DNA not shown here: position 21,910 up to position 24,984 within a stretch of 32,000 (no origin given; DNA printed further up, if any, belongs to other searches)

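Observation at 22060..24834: TorD/DmsD-like maturation chaperone covalently fused to the N-terminus of a signal-less molybdopterin oxidoreductase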

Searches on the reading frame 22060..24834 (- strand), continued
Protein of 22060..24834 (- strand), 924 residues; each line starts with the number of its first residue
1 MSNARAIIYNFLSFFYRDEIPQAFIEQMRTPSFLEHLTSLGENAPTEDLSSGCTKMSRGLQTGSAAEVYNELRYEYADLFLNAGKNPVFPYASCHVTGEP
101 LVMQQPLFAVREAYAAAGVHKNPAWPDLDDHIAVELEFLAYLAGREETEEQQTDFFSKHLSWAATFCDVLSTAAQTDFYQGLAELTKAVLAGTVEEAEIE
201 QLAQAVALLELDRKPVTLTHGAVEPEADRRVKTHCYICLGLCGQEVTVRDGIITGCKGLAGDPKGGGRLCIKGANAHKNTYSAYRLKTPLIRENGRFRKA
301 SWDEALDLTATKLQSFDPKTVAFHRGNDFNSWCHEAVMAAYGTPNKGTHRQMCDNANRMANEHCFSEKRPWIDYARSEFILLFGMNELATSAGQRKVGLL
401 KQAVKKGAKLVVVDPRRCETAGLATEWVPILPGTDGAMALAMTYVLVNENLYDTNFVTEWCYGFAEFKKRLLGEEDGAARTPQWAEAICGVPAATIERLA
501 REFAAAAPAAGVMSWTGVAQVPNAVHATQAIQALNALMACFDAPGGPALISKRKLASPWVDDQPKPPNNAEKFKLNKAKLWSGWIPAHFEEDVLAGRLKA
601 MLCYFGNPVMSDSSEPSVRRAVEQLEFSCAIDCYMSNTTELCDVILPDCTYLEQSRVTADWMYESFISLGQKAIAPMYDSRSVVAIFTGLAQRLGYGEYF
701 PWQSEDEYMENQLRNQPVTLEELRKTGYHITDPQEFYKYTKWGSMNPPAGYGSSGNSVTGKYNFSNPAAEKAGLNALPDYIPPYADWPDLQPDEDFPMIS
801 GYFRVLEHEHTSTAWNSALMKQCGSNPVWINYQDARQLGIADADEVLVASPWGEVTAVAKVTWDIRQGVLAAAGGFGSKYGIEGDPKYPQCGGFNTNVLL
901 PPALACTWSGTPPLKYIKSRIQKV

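Call 7: find_homologous_proteins(query=window:22060-24834:-, max_evalue=1e-10)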
Query window:22060-24834:- (924 aa): 2577 proteins with E <= 1e-10 among 8000 candidates; the best 120 are listed.
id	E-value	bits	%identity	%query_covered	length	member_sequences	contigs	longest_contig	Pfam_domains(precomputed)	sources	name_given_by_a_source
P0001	0.0e+0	2184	100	100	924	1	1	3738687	PF00384.28,PF02613.21,PF01568.28,PF04879.22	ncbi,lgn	ncbi:MAG: molybdopterin-dependent oxidoreductase [Candidatus Electrothrix sp. YB6]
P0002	0.0e+0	1731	78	100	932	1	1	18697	PF00384.28,PF02613.21,PF01568.28,PF04879.22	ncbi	-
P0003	0.0e+0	1670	76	100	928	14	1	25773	PF00384.28,PF02613.21,PF01568.28,PF04879.22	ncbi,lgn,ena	-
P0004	0.0e+0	1667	75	100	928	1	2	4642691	PF00384.28,PF02613.21,PF01568.28,PF04879.22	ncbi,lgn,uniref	ncbi:MAG: molybdopterin-dependent oxidoreductase [Candidatus Electrothrix sp. GW3-4]|uniref:molybdop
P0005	0.0e+0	1664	74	100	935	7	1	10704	PF00384.28,PF02613.21,PF01568.28,PF04879.22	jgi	jgi:thiosulfate reductase/polysulfide reductase chain A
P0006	0.0e+0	1654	75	100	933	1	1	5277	PF00384.28,PF02613.21,PF01568.28,PF04879.22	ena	-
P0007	0.0e+0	1650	73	100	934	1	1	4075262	PF00384.28,PF02613.21,PF01568.28,PF04879.22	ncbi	ncbi:4Fe-4S Mo/W bis-MGD-type domain-containing protein [Candidatus Electrothrix laxa]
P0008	0.0e+0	1650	74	100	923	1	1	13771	PF00384.28,PF02613.21,PF01568.28,PF04879.22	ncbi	-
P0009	0.0e+0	1649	74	100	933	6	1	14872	PF00384.28,PF02613.21,PF01568.28,PF04879.22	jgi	jgi:thiosulfate reductase/polysulfide reductase chain A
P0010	0.0e+0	1630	73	100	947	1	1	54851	PF00384.28,PF02613.21,PF01568.28,PF04879.22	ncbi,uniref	ncbi:molybdopterin-dependent oxidoreductase [Candidatus Electronema sp. PJ]|uniref:molybdopterin-dep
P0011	0.0e+0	1626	74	100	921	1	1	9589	PF00384.28,PF02613.21,PF01568.28,PF04879.22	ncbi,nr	ncbi:molybdopterin-dependent oxidoreductase [Desulfobulbus sp. TB]|nr:molybdopterin-dependent oxidor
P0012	0.0e+0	1626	73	100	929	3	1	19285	PF00384.28,PF02613.21,PF01568.28,PF04879.22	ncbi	-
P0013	0.0e+0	1621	73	100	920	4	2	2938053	PF00384.28,PF02613.21,PF01568.28,PF04879.22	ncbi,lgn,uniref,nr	ncbi:MAG: thiosulfate reductase [Candidatus Electronema aureum]|uniref:Thiosulfate reductase n=1 Tax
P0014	0.0e+0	1596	72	100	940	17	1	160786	PF00384.28,PF02613.21,PF01568.28,PF04879.22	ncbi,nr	ncbi:MAG: molybdopterin oxidoreductase [Candidatus Electrothrix sp. AU1_5]|nr:molybdopterin oxidored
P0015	0.0e+0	1588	74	100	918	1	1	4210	PF00384.28,PF02613.21,PF01568.28,PF04879.22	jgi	jgi:thiosulfate reductase/polysulfide reductase chain A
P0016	0.0e+0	1579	71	100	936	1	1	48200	PF00384.28,PF02613.21,PF01568.28,PF04879.22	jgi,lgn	jgi:thiosulfate reductase/polysulfide reductase chain A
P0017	0.0e+0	1559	70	99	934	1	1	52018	PF00384.28,PF02613.21,PF01568.28,PF04879.22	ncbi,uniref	ncbi:molybdopterin-dependent oxidoreductase [Candidatus Electronema sp. JM]|uniref:molybdopterin-dep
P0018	0.0e+0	1546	79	87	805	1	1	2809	PF00384.28,PF01568.28,PF04879.22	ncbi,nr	ncbi:MAG: molybdopterin oxidoreductase, partial [Candidatus Electrothrix sp. AR4]|nr:molybdopterin o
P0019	0.0e+0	1527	69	100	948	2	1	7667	PF00384.28,PF02613.21,PF01568.28,PF04879.22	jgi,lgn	jgi:thiosulfate reductase/polysulfide reductase chain A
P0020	0.0e+0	1526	69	100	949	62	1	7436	PF00384.28,PF02613.21,PF01568.28,PF04879.22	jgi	jgi:thiosulfate reductase/polysulfide reductase chain A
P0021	0.0e+0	1513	68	100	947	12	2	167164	PF00384.28,PF02613.21,PF01568.28,PF04879.22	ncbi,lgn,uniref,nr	ncbi:molybdopterin-dependent oxidoreductase [Desulfofustis glycolicus]|uniref:Thiosulfate reductase 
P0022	0.0e+0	1504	68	100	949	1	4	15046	PF00384.28,PF02613.21,PF01568.28,PF04879.22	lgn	-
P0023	0.0e+0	1503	68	100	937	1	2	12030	PF00384.28,PF02613.21,PF01568.28,PF04879.22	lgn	-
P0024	0.0e+0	1502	68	100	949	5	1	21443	PF00384.28,PF02613.21,PF01568.28,PF04879.22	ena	-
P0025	0.0e+0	1498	67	100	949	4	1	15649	PF00384.28,PF02613.21,PF01568.28,PF04879.22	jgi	jgi:thiosulfate reductase/polysulfide reductase chain A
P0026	0.0e+0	1498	67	100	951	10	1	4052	PF00384.28,PF02613.21,PF01568.28,PF04879.22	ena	-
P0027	0.0e+0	1497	67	100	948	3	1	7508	PF00384.28,PF02613.21,PF01568.28,PF04879.22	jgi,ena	-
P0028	0.0e+0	1495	68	100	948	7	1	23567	PF00384.28,PF02613.21,PF01568.28,PF04879.22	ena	-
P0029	0.0e+0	1494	68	100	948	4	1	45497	PF00384.28,PF02613.21,PF01568.28,PF04879.22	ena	-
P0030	0.0e+0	1493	68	100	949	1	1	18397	PF00384.28,PF02613.21,PF01568.28,PF04879.22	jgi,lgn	jgi:thiosulfate reductase/polysulfide reductase chain A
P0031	0.0e+0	1492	68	100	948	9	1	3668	PF00384.28,PF02613.21,PF01568.28,PF04879.22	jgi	-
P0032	0.0e+0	1490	68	100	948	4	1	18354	PF00384.28,PF02613.21,PF01568.28,PF04879.22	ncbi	-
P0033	0.0e+0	1490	67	100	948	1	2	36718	PF00384.28,PF02613.21,PF01568.28,PF04879.22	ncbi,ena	-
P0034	0.0e+0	1490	67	100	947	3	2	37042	PF00384.28,PF02613.21,PF01568.28,PF04879.22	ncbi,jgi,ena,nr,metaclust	ncbi:MAG: hypothetical protein A2X81_16275 [Desulfobacterales bacterium GWB2_56_26]|nr:MAG: hypothet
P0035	0.0e+0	1490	67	100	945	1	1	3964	PF00384.28,PF02613.21,PF01568.28,PF04879.22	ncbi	-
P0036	0.0e+0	1487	66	100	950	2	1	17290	PF00384.28,PF02613.21,PF01568.28,PF04879.22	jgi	-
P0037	0.0e+0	1486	67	100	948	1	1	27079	PF00384.28,PF02613.21,PF01568.28,PF04879.22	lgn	-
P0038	0.0e+0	1486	67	100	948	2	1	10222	PF00384.28,PF02613.21,PF01568.28,PF04879.22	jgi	jgi:putative dimethyl sulfoxide reductase chaperone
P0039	0.0e+0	1484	68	100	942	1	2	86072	PF00384.28,PF02613.21,PF01568.28,PF04879.22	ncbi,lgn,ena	-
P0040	0.0e+0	1484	67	100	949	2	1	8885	PF00384.28,PF02613.21,PF01568.28,PF04879.22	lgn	-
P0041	0.0e+0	1482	66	100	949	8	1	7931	PF00384.28,PF02613.21,PF01568.28,PF04879.22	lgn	-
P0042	0.0e+0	1481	67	100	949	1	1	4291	PF00384.28,PF02613.21,PF01568.28,PF04879.22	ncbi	-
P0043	0.0e+0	1480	67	100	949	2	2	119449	PF00384.28,PF02613.21,PF01568.28,PF04879.22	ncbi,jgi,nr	ncbi:MAG: hypothetical protein BM485_15060 [Desulfobulbaceae bacterium DB1]|nr:MAG: hypothetical pro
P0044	0.0e+0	1480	67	100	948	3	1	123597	PF00384.28,PF02613.21,PF01568.28,PF04879.22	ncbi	-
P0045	0.0e+0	1477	67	100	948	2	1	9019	PF00384.28,PF02613.21,PF01568.28,PF04879.22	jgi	jgi:thiosulfate reductase/polysulfide reductase chain A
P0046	0.0e+0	1476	67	100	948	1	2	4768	PF00384.28,PF02613.21,PF01568.28,PF04879.22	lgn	-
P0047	0.0e+0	1475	67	100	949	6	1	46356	PF00384.28,PF02613.21,PF01568.28,PF04879.22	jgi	jgi:thiosulfate reductase/polysulfide reductase chain A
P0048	0.0e+0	1475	67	100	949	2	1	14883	PF00384.28,PF02613.21,PF01568.28,PF04879.22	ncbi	-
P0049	0.0e+0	1474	67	100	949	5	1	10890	PF00384.28,PF02613.21,PF01568.28,PF04879.22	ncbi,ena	-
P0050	0.0e+0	1468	66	100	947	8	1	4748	PF00384.28,PF02613.21,PF01568.28,PF04879.22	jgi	jgi:thiosulfate reductase/polysulfide reductase chain A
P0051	0.0e+0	1468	66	100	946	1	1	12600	PF00384.28,PF02613.21,PF01568.28,PF04879.22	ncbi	-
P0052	0.0e+0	1467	67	100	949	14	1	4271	PF00384.28,PF02613.21,PF01568.28,PF04879.22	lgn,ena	-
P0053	0.0e+0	1466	66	100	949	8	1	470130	PF00384.28,PF02613.21,PF01568.28,PF04879.22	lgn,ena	-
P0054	0.0e+0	1464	67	100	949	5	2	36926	PF00384.28,PF02613.21,PF01568.28,PF04879.22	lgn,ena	-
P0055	0.0e+0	1464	67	100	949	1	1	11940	PF00384.28,PF02613.21,PF01568.28,PF04879.22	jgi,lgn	-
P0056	0.0e+0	1464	67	100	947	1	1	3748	PF00384.28,PF02613.21,PF01568.28,PF04879.22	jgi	-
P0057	0.0e+0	1462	66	100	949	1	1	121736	PF00384.28,PF02613.21,PF01568.28,PF04879.22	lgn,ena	-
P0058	0.0e+0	1461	66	100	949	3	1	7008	PF00384.28,PF02613.21,PF01568.28,PF04879.22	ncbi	-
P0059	0.0e+0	1460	66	100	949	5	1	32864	PF00384.28,PF02613.21,PF01568.28,PF04879.22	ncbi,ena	-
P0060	0.0e+0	1458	67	100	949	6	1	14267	PF00384.28,PF02613.21,PF01568.28,PF04879.22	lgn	-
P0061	0.0e+0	1456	66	100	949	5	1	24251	PF00384.28,PF02613.21,PF01568.28,PF04879.22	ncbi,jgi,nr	ncbi:MAG: molybdopterin-dependent oxidoreductase [Deltaproteobacteria bacterium]|nr:molybdopterin-de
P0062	0.0e+0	1454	66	100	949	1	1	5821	PF00384.28,PF02613.21,PF01568.28,PF04879.22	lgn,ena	-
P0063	0.0e+0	1454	66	100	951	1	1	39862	PF00384.28,PF02613.21,PF01568.28,PF04879.22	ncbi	-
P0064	0.0e+0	1453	65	100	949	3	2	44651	PF00384.28,PF02613.21,PF01568.28,PF04879.22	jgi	jgi:thiosulfate reductase/polysulfide reductase chain A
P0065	0.0e+0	1451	66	100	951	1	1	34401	PF00384.28,PF02613.21,PF01568.28,PF04879.22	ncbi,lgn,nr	ncbi:MAG: molybdopterin oxidoreductase [Deltaproteobacteria bacterium]|nr:MAG: molybdopterin oxidore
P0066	0.0e+0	1449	66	100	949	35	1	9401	PF00384.28,PF02613.21,PF01568.28,PF04879.22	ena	-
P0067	0.0e+0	1449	64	100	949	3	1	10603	PF00384.28,PF02613.21,PF01568.28,PF04879.22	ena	-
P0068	0.0e+0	1449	65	100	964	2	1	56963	PF00384.28,PF02613.21,PF01568.28,PF04879.22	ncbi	-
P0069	0.0e+0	1448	66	100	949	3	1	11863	PF00384.28,PF02613.21,PF01568.28,PF04879.22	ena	-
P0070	0.0e+0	1446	65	100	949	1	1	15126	PF00384.28,PF02613.21,PF01568.28,PF04879.22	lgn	-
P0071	0.0e+0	1443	66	100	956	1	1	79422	PF00384.28,PF02613.21,PF01568.28,PF04879.22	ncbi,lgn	-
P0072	0.0e+0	1438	67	100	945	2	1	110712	PF00384.28,PF02613.21,PF01568.28,PF04879.22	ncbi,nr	ncbi:MAG: molybdopterin-dependent oxidoreductase [Desulfocapsaceae bacterium]|nr:molybdopterin-depen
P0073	0.0e+0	1429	64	100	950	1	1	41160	PF00384.28,PF02613.21,PF01568.28,PF04879.22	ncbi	-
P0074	0.0e+0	1421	66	100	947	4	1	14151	PF00384.28,PF02613.21,PF01568.28,PF04879.22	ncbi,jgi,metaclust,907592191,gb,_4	metaclust:\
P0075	0.0e+0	1413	64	100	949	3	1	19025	PF00384.28,PF02613.21,PF01568.28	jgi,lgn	-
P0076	0.0e+0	1409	63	100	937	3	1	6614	PF00384.28,PF02613.21,PF01568.28,PF04879.22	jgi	jgi:thiosulfate reductase/polysulfide reductase chain A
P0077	0.0e+0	1402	64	100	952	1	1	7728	PF00384.28,PF02613.21,PF01568.28,PF04879.22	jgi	jgi:anaerobic selenocysteine-containing dehydrogenase/TorA maturation chaperone TorD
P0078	0.0e+0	1400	64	100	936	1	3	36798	PF00384.28,PF02613.21,PF01568.28,PF04879.22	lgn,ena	-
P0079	0.0e+0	1397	63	100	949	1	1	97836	PF00384.28,PF02613.21,PF01568.28,PF04879.22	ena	-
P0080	0.0e+0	1394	62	100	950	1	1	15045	PF00384.28,PF02613.21,PF01568.28,PF04879.22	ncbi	-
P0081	0.0e+0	1390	71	87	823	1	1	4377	PF00384.28,PF02613.21,PF04879.22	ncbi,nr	ncbi:MAG: molybdopterin oxidoreductase, partial [Candidatus Electrothrix sp. GM3_4]|nr:molybdopterin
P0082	0.0e+0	1385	72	86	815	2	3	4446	PF00384.28,PF02613.21,PF04879.22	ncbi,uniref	ncbi:molybdopterin-dependent oxidoreductase [Candidatus Electrothrix sp.]|uniref:molybdopterin-depen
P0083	0.0e+0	1377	74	84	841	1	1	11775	PF00384.28,PF02613.21,PF04879.22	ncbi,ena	-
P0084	0.0e+0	1364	69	89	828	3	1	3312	PF00384.28,PF02613.21,PF01568.28,PF04879.22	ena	-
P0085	0.0e+0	1325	61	100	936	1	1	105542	PF00384.28,PF02613.21,PF01568.28,PF04879.22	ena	-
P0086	0.0e+0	1280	80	71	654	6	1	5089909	PF00384.28,PF01568.28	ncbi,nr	ncbi:MAG: molybdopterin-dependent oxidoreductase [Candidatus Electrothrix scaldis]|nr:MAG: molybdopt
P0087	0.0e+0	1277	81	70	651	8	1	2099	PF00384.28,PF01568.28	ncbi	ncbi:MAG: molybdopterin-dependent oxidoreductase, partial [Candidatus Electrothrix sp.]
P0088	0.0e+0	1238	58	100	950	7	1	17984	PF00384.28,PF02613.21,PF01568.28,PF04879.22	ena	-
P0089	0.0e+0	1128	54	100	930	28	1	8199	PF00384.28,PF02613.21,PF01568.28,PF04879.22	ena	-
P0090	0.0e+0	1126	54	100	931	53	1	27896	PF00384.28,PF02613.21,PF01568.28,PF04879.22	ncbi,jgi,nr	ncbi:MAG: molybdopterin-dependent oxidoreductase [Deltaproteobacteria bacterium]|nr:molybdopterin-de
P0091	0.0e+0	1123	53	100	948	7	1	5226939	PF00384.28,PF02613.21,PF01568.28,PF04879.22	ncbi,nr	ncbi:MAG: molybdopterin-dependent oxidoreductase [Deltaproteobacteria bacterium]|nr:molybdopterin-de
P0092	0.0e+0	1120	53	100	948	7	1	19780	PF00384.28,PF02613.21,PF01568.28,PF04879.22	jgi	-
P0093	0.0e+0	1118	53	100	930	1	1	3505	PF00384.28,PF02613.21,PF01568.28,PF04879.22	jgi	jgi:thiosulfate reductase/polysulfide reductase chain A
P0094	0.0e+0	1117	54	100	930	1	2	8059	PF00384.28,PF02613.21,PF01568.28,PF04879.22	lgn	-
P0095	0.0e+0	1117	53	100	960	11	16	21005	PF00384.28,PF02613.21,PF01568.28,PF04879.22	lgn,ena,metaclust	metaclust:\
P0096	0.0e+0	1117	54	99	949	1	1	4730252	PF00384.28,PF02613.21,PF01568.28,PF04879.22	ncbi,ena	-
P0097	0.0e+0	1116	54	100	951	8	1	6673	PF00384.28,PF02613.21,PF01568.28,PF04879.22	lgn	-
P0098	0.0e+0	1113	54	100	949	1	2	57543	PF00384.28,PF02613.21,PF01568.28,PF04879.22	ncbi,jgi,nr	ncbi:MAG: molybdopterin-dependent oxidoreductase [Deltaproteobacteria bacterium]|nr:molybdopterin-de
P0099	0.0e+0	1107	53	100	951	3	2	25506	PF00384.28,PF02613.21,PF01568.28,PF04879.22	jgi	-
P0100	0.0e+0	1104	53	100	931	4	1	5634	PF00384.28,PF02613.21,PF01568.28,PF04879.22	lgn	-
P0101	0.0e+0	1102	53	100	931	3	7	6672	PF00384.28,PF02613.21,PF01568.28,PF04879.22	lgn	-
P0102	0.0e+0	1101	53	100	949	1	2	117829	PF00384.28,PF02613.21,PF01568.28,PF04879.22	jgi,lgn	-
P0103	0.0e+0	1100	53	100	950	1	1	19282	PF00384.28,PF02613.21,PF01568.28,PF04879.22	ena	-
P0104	0.0e+0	1099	53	100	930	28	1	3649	PF00384.28,PF02613.21,PF01568.28,PF04879.22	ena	-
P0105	0.0e+0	1099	54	100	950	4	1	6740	PF00384.28,PF02613.21,PF01568.28,PF04879.22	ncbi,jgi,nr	ncbi:MAG: molybdopterin-dependent oxidoreductase [Deltaproteobacteria bacterium]|nr:molybdopterin-de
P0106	0.0e+0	1098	53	100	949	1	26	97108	PF00384.28,PF02613.21,PF01568.28,PF04879.22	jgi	jgi:anaerobic selenocysteine-containing dehydrogenase/TorA maturation chaperone TorD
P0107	0.0e+0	1096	53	100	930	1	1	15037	PF00384.28,PF02613.21,PF01568.28,PF04879.22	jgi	jgi:putative dimethyl sulfoxide reductase chaperone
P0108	0.0e+0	1096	52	100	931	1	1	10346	PF00384.28,PF02613.21,PF01568.28,PF04879.22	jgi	jgi:thiosulfate reductase/polysulfide reductase chain A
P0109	0.0e+0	1094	53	100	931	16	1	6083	PF00384.28,PF02613.21,PF01568.28,PF04879.22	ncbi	-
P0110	0.0e+0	1094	53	100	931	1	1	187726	PF00384.28,PF02613.21,PF01568.28,PF04879.22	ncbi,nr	ncbi:MAG: molybdopterin-dependent oxidoreductase [Desulfobacteraceae bacterium]|nr:molybdopterin-dep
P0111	0.0e+0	1093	52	100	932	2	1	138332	PF00384.28,PF02613.21,PF01568.28,PF04879.22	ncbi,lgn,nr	ncbi:MAG: molybdopterin-dependent oxidoreductase [Candidatus Desulfaltia sp.]|nr:molybdopterin-depen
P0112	0.0e+0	1093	53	100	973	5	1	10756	PF00384.28,PF02613.21,PF01568.28,PF04879.22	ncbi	-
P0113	0.0e+0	1092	53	100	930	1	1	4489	PF00384.28,PF02613.21,PF01568.28,PF04879.22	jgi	jgi:thiosulfate reductase/polysulfide reductase chain A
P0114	0.0e+0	1091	53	100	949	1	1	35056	PF00384.28,PF02613.21,PF01568.28,PF04879.22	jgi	jgi:thiosulfate reductase/polysulfide reductase chain A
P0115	0.0e+0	1089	52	100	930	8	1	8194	PF00384.28,PF02613.21,PF01568.28,PF04879.22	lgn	-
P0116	0.0e+0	1089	53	100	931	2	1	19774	PF00384.28,PF02613.21,PF01568.28,PF04879.22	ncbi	-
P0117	0.0e+0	1087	52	100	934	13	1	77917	PF00384.28,PF02613.21,PF01568.28,PF04879.22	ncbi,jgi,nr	ncbi:MAG: molybdopterin-dependent oxidoreductase [Deltaproteobacteria bacterium]|nr:molybdopterin-de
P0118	0.0e+0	1084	52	100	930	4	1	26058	PF00384.28,PF02613.21,PF01568.28,PF04879.22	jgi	-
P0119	0.0e+0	1083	53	100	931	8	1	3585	PF00384.28,PF02613.21,PF01568.28,PF04879.22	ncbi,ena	-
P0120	0.0e+0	1082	51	100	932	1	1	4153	PF00384.28,PF02613.21,PF01568.28,PF04879.22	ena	-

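Call 16: find_encoding_contigs(protein=P0021, flank=8000, max_places=2)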
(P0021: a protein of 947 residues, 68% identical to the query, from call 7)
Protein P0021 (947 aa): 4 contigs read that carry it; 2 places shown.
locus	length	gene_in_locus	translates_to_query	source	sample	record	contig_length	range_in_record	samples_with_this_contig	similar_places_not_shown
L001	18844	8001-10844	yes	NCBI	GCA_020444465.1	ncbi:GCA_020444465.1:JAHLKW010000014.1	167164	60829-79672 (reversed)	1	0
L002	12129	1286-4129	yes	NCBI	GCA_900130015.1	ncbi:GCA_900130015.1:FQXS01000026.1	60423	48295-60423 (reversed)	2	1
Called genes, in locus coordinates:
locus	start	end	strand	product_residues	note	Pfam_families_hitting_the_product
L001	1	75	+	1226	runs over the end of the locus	PF02463:SMC_N (faint), PF13476:AAA_23, PF13555:AAA_29 (weak), PF13558:SbcC_Walker_B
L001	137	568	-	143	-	PF09335:VTT_dom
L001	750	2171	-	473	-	PF00083:Sugar_tr, PF07690:MFS_1, PF06779:MFS_4 (weak), PF13347:MFS_2 (weak), PF07690:MFS_1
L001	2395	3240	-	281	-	PF08668:HDOD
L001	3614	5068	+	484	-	PF00072:Response_reg, PF07724:AAA_2 (faint), PF00158:Sigma54_activat, PF14532:Sigma54_activ_2, PF07728:AAA_5 (weak), PF25601:AAA_lid_14, PF02954:HTH_8 (faint)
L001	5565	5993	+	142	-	-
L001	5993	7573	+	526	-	PF00989:PAS (weak), PF13188:PAS_8 (weak), PF13426:PAS_9, PF00512:HisKA, PF02518:HATPase_c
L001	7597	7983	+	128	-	PF00072:Response_reg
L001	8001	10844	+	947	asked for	PF02613:Nitrate_red_del, PF04879:Molybdop_Fe4S4, PF00384:Molybdopterin, PF01568:Molydop_binding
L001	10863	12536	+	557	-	PF01590:GAF, PF13185:GAF_2, PF13492:GAF_3, PF01590:GAF, PF13185:GAF_2, PF13492:GAF_3, PF08448:PAS_4, PF13426:PAS_9, +2 more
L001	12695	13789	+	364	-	PF01925:TauE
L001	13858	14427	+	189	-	-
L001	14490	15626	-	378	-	PF05343:Peptidase_M42, PF01546:Peptidase_M20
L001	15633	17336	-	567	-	PF00583:Acetyltransf_1, PF13508:Acetyltransf_7, PF08445:FR47 (faint), PF14397:ATPgrasp_ST (weak), PF02655:ATP-grasp_3 (weak), PF08443:RimK, PF14398:ATPgrasp_YheCD (faint), PF02955:GSH-S_ATP, +1 more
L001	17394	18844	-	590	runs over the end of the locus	PF13522:GATase_6, PF13537:GATase_7, PF00733:Asn_synthase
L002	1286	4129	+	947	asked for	PF02613:Nitrate_red_del, PF04879:Molybdop_Fe4S4, PF00384:Molybdopterin, PF01568:Molydop_binding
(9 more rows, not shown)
